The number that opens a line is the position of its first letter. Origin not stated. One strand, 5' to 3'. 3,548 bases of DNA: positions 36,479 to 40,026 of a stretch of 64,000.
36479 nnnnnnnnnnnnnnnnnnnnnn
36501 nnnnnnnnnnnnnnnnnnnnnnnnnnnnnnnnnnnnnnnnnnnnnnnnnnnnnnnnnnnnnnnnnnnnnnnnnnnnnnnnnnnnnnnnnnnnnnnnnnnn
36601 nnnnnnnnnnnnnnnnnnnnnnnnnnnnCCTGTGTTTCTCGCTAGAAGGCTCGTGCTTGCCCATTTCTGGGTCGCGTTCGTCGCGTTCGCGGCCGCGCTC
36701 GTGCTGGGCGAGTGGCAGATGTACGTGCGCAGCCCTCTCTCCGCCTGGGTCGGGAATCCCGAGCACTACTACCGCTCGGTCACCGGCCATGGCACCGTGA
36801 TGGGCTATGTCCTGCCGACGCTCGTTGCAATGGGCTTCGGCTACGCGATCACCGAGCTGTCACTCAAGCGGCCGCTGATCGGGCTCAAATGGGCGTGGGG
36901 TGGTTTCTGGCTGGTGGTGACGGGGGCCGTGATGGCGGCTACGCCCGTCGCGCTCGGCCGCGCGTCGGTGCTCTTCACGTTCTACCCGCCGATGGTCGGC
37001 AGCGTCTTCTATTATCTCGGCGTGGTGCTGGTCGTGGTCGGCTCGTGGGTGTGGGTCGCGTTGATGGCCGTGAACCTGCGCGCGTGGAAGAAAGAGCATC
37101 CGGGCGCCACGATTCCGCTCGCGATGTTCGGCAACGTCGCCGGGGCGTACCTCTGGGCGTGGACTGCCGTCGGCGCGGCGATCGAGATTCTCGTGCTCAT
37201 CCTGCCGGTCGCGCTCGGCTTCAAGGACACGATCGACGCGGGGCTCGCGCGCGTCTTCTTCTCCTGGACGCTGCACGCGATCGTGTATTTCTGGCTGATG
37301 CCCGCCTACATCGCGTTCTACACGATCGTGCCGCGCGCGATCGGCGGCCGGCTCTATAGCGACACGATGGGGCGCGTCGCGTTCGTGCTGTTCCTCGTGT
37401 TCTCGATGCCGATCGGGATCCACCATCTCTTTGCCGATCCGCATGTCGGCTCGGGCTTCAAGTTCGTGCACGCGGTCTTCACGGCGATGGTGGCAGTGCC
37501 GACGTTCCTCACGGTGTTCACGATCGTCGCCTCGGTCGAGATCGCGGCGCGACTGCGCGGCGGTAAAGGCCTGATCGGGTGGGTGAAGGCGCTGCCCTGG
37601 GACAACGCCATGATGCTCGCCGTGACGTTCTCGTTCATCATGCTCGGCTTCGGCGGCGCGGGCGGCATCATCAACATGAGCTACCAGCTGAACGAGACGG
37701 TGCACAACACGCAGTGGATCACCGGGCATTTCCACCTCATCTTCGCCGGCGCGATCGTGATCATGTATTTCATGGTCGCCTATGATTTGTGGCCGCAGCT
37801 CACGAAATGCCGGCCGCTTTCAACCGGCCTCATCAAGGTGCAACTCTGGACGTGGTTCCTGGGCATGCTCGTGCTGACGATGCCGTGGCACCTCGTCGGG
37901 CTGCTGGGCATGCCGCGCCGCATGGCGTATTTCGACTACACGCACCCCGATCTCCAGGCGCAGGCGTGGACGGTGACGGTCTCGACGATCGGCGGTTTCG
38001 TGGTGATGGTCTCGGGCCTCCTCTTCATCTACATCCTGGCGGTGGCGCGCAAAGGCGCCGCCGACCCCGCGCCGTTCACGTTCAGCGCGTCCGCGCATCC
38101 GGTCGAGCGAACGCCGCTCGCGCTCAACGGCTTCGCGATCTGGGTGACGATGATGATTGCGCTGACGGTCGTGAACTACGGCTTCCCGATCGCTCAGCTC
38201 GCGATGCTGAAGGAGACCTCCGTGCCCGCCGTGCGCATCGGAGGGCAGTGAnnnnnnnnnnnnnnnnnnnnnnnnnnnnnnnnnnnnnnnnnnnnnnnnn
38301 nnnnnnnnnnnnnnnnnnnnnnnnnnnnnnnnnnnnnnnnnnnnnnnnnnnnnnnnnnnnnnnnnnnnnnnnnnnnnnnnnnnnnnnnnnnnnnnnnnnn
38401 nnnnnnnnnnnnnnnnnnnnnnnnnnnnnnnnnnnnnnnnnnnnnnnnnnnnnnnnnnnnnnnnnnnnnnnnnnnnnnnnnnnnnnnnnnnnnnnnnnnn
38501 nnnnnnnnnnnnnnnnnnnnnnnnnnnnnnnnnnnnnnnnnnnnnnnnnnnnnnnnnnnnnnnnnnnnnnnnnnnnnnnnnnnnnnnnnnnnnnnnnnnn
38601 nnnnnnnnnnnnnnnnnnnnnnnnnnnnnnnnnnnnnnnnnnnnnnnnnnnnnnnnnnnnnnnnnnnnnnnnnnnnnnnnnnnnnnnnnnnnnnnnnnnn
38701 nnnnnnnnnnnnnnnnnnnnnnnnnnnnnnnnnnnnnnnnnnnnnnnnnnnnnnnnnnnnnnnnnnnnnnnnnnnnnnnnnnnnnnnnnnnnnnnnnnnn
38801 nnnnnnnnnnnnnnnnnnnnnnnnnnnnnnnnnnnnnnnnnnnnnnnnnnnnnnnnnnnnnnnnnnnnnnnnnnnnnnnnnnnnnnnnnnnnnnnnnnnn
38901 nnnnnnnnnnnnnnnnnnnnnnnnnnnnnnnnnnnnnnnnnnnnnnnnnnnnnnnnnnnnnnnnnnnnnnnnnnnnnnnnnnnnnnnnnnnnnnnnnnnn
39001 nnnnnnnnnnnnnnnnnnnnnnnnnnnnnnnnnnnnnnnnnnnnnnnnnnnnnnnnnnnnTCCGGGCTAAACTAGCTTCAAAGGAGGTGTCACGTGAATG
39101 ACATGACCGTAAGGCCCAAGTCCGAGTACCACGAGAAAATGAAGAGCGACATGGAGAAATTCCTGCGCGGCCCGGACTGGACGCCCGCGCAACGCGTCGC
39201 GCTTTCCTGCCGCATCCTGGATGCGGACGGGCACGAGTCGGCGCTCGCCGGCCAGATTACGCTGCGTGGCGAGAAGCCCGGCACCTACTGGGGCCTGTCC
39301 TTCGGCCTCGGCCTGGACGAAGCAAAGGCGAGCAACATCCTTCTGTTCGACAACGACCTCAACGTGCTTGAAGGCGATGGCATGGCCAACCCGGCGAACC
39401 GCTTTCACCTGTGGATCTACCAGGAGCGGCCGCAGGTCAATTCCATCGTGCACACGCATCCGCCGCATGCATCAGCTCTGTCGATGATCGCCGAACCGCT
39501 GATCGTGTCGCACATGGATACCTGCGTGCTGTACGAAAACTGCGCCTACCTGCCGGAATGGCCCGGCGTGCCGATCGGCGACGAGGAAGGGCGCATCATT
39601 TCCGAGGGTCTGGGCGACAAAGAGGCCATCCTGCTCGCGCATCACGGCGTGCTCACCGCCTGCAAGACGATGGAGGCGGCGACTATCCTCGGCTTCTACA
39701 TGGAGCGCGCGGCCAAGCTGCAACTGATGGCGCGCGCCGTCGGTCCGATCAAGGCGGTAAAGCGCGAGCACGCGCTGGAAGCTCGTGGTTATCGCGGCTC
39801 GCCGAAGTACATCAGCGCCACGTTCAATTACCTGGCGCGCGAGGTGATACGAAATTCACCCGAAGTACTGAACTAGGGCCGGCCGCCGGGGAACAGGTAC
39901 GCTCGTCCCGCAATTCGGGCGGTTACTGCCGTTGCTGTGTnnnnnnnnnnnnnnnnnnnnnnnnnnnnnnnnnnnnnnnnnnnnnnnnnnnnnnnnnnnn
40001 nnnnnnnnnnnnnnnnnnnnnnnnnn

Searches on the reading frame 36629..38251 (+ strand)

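Call 25: search_protein_families(library=pfam, proteins=[window:36629-38251:+], max_evalue=0.001)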
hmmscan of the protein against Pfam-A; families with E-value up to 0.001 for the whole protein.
window:36629-38251:+ (540 aa): 1 family
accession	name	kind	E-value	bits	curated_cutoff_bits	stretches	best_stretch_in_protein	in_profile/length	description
PF00115.25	COX1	-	1.9e-82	277.9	34.8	1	7-458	1-436/436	Cytochrome C and Quinol oxidase polypeptide I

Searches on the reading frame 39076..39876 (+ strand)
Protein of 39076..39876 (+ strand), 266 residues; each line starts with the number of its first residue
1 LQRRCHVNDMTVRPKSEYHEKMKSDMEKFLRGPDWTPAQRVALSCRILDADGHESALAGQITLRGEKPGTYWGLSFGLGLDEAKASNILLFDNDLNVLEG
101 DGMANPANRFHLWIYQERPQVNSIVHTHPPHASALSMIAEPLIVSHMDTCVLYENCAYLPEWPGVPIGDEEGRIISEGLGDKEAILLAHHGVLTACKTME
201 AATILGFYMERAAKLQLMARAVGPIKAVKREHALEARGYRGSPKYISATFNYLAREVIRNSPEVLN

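Call 25: search_protein_families(library=pfam, proteins=[window:39076-39876:+], max_evalue=0.001)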
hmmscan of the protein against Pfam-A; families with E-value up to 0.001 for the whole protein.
window:39076-39876:+ (266 aa): 1 family
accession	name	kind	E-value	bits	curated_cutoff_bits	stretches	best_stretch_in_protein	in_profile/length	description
PF00596.27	Aldolase_II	-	8.4e-32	111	22.2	1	40-217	2-183/183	Class II Aldolase and Adducin N-terminal domain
